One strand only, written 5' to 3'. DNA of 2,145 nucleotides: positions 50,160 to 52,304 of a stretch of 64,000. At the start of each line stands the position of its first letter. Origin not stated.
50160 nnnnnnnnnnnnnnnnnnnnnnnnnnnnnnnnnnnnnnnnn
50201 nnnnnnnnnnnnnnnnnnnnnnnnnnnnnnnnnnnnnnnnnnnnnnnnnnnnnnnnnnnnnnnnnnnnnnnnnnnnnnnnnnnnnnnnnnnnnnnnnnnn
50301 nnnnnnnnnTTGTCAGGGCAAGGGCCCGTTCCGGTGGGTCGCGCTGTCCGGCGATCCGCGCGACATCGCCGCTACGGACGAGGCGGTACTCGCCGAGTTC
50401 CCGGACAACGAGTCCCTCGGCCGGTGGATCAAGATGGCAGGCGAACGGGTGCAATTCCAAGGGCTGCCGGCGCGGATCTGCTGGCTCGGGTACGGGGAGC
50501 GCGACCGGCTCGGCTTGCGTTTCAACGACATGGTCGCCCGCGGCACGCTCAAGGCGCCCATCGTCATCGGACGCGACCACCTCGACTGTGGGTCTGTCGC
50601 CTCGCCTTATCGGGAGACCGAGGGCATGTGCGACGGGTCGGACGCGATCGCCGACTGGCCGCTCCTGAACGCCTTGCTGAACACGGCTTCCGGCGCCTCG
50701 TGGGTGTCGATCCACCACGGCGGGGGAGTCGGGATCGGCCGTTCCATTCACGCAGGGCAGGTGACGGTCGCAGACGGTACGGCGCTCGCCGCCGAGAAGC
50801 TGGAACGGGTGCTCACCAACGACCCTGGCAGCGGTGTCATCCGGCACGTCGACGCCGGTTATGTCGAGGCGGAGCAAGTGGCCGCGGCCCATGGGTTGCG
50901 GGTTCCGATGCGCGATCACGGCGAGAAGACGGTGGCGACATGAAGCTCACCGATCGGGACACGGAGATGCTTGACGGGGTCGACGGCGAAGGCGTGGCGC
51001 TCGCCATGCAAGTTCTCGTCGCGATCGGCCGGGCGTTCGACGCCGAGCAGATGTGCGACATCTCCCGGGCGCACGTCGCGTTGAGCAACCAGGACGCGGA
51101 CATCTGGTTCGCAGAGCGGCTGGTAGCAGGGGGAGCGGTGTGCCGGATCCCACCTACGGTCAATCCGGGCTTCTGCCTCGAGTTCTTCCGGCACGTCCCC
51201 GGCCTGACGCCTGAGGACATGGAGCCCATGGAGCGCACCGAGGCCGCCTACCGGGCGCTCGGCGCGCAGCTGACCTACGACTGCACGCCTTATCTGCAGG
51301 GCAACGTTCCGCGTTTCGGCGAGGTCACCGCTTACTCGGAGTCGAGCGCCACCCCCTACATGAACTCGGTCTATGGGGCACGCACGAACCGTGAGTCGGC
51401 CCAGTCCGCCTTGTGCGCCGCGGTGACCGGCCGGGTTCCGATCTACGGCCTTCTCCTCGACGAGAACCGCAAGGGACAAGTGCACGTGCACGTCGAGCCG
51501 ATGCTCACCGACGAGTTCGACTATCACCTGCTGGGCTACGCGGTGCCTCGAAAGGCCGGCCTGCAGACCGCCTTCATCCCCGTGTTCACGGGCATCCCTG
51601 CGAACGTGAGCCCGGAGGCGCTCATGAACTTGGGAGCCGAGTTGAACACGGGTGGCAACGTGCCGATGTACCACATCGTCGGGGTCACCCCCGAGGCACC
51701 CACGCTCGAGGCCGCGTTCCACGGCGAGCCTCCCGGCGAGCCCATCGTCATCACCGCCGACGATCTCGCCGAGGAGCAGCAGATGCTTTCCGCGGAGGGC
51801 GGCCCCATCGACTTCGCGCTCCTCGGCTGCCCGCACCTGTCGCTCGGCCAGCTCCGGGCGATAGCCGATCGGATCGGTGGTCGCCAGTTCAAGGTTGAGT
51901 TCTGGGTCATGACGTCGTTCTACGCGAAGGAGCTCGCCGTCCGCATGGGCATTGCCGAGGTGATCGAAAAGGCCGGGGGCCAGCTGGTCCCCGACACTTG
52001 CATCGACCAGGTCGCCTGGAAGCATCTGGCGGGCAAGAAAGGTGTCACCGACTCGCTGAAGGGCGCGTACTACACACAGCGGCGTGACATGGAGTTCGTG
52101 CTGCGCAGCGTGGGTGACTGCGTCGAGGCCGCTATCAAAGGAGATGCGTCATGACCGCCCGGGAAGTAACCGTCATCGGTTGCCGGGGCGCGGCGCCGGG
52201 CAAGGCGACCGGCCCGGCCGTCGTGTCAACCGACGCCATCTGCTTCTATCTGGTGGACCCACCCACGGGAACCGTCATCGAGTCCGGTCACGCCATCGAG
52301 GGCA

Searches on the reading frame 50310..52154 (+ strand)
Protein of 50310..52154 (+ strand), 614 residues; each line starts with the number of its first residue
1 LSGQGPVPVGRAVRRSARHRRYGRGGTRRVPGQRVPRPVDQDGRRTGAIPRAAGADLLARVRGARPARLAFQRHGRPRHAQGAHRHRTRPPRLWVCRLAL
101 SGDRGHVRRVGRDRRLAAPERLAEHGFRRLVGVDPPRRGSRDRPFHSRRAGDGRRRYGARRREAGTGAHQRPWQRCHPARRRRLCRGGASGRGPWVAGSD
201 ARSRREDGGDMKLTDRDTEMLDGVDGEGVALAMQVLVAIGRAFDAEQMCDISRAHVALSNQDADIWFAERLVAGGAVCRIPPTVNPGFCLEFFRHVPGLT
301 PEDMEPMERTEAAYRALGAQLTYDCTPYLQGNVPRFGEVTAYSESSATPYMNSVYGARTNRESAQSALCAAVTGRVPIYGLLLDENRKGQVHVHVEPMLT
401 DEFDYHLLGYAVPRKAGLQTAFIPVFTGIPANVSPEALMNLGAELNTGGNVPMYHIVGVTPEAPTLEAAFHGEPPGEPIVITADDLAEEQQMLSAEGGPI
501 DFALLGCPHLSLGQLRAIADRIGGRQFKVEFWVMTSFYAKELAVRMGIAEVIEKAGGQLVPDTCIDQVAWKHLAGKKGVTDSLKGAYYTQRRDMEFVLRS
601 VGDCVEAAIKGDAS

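Call 27: search_protein_families(library=ncbifam, proteins=[window:50310-52154:+], max_evalue=1e-10)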
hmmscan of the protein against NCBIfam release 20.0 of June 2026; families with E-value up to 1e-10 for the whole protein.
window:50310-52154:+ (614 aa): 1 family
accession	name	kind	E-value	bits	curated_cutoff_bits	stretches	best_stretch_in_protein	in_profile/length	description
NF051439.1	C3LHypDHLhpIPSEAE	equivalog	9.4e-69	232.3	700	1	205-613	138-548/555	cis-3-hydroxy-L-proline dehydratase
